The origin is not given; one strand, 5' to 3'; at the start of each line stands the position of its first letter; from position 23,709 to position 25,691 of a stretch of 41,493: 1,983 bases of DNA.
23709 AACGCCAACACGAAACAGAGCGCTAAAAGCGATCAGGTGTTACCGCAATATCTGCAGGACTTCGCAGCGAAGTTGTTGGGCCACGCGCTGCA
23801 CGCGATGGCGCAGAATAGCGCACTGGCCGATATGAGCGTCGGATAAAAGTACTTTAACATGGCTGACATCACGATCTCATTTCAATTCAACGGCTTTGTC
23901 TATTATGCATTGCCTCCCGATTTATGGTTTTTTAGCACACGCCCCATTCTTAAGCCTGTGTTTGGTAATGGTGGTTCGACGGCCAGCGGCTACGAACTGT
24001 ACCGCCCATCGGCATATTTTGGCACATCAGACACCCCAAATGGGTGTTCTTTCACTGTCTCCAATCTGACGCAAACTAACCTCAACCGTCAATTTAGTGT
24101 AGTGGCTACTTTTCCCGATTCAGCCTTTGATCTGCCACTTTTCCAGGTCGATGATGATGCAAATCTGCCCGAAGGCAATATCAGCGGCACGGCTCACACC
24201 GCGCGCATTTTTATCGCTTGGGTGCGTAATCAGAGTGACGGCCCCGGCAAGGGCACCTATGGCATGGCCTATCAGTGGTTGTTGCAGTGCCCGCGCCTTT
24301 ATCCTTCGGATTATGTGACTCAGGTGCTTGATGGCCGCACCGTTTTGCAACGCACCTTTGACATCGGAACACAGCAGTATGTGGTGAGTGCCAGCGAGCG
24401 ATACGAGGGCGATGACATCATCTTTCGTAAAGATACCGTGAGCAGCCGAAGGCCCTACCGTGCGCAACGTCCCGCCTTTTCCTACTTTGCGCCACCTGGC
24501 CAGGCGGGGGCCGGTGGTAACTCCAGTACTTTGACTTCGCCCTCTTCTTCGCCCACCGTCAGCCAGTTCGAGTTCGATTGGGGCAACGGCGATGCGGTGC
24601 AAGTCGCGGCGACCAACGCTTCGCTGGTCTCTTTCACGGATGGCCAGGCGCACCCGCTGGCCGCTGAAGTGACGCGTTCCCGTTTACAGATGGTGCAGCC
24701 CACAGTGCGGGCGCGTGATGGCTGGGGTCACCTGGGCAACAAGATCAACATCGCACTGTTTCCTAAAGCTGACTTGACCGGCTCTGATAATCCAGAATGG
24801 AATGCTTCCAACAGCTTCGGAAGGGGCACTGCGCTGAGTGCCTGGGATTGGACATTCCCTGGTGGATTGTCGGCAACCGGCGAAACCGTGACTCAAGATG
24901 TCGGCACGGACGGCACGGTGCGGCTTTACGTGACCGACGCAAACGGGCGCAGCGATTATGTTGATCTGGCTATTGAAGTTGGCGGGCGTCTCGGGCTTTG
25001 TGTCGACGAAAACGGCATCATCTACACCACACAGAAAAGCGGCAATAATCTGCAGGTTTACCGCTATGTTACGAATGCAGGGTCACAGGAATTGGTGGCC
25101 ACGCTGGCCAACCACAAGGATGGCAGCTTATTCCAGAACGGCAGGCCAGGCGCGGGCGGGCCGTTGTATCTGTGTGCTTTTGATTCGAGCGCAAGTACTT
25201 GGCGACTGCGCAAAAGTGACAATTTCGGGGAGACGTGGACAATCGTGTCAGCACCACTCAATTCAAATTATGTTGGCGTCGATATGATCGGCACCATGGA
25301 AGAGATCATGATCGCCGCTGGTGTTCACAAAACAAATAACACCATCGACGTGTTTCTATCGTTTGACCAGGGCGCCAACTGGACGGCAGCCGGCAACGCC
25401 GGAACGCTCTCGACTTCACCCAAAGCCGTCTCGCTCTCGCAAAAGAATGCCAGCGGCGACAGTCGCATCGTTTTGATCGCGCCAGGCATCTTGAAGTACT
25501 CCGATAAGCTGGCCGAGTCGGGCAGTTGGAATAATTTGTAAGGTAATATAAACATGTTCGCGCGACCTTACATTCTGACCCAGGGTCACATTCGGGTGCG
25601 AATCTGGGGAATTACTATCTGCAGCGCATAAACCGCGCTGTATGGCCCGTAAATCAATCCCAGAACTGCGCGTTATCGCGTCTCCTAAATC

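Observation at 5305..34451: Second dispersed palindrome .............: 8 perfect copies, mostly a few nucleotides after stop codons of late genes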

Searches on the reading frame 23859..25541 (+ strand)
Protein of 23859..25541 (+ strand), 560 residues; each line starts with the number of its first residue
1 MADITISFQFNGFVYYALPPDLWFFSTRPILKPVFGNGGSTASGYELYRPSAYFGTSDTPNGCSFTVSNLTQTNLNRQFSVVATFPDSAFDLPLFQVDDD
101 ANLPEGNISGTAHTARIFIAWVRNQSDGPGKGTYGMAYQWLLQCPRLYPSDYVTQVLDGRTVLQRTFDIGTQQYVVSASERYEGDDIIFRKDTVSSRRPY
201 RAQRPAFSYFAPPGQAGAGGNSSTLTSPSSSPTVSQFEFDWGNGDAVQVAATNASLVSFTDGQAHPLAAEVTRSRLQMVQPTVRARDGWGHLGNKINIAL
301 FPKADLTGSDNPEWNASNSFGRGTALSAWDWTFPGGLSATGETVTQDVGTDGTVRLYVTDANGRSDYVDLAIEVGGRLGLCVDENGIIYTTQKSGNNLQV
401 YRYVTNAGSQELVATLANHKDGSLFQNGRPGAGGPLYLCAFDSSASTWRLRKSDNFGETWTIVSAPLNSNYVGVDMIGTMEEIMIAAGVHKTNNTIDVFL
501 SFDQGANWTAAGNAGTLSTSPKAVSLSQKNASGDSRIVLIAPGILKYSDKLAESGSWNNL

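Call 8: search_protein_families(library=phrogs, proteins=[window:23859-25541:+])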
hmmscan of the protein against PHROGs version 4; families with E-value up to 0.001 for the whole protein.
window:23859-25541:+ (560 aa): 0 families

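Call 19: find_encoding_contigs(protein=window:23859-25541:+, flank=10000, max_places=4)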
Protein window:23859-25541:+ (560 aa): 2 contigs read that carry it; 1 place shown.
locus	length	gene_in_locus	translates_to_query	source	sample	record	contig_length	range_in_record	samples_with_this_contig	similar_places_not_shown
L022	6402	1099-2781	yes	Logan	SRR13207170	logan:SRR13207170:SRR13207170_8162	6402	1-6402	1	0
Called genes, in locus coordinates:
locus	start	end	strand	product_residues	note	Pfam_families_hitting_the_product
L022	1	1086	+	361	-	?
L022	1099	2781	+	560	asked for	-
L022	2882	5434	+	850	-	-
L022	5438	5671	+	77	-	-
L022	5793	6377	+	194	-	-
